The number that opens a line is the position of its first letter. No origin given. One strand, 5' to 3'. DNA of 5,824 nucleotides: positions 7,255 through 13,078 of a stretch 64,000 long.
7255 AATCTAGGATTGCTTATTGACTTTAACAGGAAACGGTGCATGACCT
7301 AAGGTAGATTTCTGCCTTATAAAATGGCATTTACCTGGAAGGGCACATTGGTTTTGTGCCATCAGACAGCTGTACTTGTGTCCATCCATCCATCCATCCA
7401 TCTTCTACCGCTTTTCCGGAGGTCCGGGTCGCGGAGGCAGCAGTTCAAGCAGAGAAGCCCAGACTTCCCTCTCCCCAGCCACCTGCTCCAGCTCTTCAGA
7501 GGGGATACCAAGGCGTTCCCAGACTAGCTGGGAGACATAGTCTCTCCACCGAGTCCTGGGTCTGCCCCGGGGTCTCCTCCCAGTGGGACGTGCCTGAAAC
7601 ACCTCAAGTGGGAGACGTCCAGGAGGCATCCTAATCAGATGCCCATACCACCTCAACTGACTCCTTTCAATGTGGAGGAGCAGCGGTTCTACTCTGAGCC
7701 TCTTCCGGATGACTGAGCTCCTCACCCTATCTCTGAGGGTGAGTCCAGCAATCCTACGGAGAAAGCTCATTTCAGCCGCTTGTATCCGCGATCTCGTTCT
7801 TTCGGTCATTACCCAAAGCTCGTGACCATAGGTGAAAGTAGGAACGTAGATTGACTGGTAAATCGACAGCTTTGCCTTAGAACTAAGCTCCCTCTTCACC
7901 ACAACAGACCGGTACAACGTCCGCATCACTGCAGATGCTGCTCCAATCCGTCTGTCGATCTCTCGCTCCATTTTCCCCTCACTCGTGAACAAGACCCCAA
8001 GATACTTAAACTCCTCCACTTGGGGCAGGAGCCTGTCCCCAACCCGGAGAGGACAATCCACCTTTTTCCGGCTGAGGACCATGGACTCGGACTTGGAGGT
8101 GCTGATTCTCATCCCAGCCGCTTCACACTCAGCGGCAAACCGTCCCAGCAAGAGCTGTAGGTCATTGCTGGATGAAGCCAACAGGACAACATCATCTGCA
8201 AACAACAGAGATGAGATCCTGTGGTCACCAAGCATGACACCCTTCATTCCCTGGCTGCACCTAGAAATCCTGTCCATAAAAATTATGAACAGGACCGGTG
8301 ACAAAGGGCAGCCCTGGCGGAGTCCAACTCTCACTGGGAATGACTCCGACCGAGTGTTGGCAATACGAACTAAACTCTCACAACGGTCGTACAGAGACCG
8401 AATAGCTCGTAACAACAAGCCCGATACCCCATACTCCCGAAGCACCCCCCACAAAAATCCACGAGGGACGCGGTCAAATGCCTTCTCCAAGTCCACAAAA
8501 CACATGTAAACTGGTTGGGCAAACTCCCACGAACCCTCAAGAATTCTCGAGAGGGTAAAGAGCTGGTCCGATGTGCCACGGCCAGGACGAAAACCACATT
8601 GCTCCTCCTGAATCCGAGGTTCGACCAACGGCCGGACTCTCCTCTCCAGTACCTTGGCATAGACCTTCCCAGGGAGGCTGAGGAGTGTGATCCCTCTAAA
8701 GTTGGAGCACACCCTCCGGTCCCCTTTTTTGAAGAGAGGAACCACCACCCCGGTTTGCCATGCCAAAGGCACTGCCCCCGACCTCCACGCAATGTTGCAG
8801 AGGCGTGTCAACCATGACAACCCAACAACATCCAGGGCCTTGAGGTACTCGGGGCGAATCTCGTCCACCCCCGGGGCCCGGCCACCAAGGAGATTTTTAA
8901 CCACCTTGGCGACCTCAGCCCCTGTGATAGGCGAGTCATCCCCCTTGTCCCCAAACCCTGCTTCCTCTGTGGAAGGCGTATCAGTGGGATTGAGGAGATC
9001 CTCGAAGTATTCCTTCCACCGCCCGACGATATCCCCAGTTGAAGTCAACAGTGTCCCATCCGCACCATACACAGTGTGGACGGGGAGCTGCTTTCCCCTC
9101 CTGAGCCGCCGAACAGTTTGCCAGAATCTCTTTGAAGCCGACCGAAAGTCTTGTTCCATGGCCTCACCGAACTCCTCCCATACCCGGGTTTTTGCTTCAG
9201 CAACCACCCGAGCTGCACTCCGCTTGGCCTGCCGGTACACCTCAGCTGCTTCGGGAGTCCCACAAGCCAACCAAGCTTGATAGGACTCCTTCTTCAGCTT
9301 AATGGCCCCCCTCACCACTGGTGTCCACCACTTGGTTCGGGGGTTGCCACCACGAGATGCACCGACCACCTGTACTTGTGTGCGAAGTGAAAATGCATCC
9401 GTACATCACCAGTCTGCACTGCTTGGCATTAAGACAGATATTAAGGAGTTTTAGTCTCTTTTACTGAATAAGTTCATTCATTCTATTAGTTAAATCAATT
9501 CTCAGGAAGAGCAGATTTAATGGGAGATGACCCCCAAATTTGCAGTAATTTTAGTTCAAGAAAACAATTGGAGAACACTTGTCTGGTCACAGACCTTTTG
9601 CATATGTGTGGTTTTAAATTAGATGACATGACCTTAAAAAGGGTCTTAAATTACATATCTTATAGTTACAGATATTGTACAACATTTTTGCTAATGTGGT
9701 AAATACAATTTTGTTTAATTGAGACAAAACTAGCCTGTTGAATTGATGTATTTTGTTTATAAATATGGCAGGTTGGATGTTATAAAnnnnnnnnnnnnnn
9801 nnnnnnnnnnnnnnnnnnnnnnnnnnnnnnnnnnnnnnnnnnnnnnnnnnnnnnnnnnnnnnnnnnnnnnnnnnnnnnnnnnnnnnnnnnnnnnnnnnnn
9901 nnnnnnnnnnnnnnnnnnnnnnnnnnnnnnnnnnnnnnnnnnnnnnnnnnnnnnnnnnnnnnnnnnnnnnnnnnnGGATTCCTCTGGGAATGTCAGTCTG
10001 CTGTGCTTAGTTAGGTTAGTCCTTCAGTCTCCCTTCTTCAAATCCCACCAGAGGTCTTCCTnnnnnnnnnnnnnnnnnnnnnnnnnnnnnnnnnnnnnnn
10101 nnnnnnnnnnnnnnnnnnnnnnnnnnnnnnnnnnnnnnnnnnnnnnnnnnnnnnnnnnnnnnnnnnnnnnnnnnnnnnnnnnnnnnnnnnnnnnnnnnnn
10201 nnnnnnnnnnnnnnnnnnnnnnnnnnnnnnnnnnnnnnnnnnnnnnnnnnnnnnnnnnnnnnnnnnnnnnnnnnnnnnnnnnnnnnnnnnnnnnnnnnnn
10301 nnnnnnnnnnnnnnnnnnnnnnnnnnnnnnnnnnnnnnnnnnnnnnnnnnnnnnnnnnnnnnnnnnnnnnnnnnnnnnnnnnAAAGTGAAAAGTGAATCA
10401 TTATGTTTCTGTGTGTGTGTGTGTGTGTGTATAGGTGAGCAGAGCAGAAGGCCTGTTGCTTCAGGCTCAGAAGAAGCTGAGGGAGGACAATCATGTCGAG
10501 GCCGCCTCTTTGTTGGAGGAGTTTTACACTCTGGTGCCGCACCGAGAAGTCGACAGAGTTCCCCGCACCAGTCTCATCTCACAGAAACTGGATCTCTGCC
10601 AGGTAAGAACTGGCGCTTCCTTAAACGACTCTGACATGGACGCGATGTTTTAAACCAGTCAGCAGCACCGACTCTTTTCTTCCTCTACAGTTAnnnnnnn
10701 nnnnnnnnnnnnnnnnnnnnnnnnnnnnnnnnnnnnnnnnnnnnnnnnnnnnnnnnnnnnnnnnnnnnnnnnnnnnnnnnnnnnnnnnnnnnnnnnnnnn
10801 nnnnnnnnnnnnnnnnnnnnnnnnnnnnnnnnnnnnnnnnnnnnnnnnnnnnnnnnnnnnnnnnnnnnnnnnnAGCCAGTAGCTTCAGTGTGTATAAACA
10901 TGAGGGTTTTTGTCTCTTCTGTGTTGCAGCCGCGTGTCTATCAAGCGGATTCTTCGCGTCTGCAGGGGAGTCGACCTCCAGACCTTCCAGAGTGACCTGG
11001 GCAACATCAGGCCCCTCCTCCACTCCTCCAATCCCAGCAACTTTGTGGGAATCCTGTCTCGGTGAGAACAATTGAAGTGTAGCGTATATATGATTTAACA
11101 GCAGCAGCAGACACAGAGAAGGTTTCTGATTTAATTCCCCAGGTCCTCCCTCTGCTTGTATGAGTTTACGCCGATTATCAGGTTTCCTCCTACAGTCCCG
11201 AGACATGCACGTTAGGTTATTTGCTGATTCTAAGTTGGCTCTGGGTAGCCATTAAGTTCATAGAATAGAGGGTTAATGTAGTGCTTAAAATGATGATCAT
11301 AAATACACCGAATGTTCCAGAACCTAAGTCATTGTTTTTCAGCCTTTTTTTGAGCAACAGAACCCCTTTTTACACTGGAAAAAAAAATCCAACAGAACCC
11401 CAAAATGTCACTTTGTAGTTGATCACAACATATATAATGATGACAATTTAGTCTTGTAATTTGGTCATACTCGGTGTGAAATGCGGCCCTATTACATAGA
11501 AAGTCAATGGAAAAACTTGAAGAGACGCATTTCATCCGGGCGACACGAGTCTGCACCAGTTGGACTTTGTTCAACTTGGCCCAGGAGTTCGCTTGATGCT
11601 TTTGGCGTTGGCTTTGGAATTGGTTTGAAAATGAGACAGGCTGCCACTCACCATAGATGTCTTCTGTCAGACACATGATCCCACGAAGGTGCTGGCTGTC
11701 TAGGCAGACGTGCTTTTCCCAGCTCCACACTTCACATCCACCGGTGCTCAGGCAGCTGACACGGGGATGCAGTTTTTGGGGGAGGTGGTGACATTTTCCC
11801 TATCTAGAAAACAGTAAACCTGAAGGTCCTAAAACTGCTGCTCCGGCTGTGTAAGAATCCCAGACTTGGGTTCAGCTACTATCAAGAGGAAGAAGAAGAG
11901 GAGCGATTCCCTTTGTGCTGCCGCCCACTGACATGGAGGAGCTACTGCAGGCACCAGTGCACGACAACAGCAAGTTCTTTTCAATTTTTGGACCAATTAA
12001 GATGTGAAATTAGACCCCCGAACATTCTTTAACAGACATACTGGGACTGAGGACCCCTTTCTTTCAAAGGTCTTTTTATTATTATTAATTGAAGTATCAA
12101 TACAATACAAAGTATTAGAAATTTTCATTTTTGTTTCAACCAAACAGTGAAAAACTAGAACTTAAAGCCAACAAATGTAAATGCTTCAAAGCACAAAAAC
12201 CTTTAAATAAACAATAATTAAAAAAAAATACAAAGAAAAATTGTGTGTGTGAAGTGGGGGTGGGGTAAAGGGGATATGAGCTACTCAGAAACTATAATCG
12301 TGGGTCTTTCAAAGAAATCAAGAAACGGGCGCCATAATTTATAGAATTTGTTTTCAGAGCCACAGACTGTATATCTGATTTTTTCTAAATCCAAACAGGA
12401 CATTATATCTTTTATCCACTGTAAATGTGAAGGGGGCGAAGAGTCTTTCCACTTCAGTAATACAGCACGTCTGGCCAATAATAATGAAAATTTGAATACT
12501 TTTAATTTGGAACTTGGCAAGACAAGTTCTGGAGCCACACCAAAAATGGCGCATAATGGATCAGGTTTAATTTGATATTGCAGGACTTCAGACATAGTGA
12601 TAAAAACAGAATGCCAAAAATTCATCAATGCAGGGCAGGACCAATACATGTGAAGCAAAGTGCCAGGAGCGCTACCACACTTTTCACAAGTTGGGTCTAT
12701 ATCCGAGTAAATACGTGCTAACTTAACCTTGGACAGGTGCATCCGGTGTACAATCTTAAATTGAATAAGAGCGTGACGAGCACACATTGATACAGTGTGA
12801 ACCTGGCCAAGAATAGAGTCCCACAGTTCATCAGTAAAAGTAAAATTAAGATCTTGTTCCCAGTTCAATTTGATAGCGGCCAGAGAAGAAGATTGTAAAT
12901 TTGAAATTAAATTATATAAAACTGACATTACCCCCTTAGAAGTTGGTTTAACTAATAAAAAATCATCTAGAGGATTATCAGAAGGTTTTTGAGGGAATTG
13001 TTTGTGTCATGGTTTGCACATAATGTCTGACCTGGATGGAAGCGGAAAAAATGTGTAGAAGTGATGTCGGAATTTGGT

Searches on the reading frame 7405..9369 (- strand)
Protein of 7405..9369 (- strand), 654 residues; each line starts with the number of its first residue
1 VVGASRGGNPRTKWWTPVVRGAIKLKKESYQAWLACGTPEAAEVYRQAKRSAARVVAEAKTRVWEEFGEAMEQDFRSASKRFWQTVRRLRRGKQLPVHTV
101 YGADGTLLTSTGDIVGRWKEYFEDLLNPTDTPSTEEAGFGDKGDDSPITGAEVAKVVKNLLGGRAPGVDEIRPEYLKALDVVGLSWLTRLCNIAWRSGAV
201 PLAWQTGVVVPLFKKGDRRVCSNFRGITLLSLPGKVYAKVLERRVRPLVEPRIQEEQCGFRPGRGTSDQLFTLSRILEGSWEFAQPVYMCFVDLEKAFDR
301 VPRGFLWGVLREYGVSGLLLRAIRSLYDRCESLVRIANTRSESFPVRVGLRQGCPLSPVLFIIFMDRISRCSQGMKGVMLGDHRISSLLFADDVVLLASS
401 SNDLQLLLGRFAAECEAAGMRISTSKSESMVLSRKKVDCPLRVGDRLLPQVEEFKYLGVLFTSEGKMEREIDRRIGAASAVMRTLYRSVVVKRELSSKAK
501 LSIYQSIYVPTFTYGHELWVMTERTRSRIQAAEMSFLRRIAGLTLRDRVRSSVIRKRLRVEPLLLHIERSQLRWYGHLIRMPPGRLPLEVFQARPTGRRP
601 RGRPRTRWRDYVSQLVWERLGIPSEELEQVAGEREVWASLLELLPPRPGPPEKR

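Call 64: search_protein_families(library=pfam, proteins=[window:7405-9369:-], max_evalue=0.001)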
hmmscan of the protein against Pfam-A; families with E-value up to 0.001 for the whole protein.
window:7405-9369:- (654 aa): 1 family
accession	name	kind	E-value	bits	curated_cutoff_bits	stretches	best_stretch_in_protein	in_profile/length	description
PF00078.32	RVT_1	-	5e-36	124.8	29.6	1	214-459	2-203/205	Reverse transcriptase (RNA-dependent DNA polymerase)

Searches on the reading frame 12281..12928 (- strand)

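Call 64: search_protein_families(library=pfam, proteins=[window:12281-12928:-], max_evalue=0.001)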
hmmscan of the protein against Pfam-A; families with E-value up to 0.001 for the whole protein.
window:12281-12928:- (215 aa): 1 family
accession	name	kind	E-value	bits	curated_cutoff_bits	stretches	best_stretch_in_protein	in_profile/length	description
PF13966.11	zf-RVT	-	0.00057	20.9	27.5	0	45-105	25-85/85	zinc-binding in reverse transcriptase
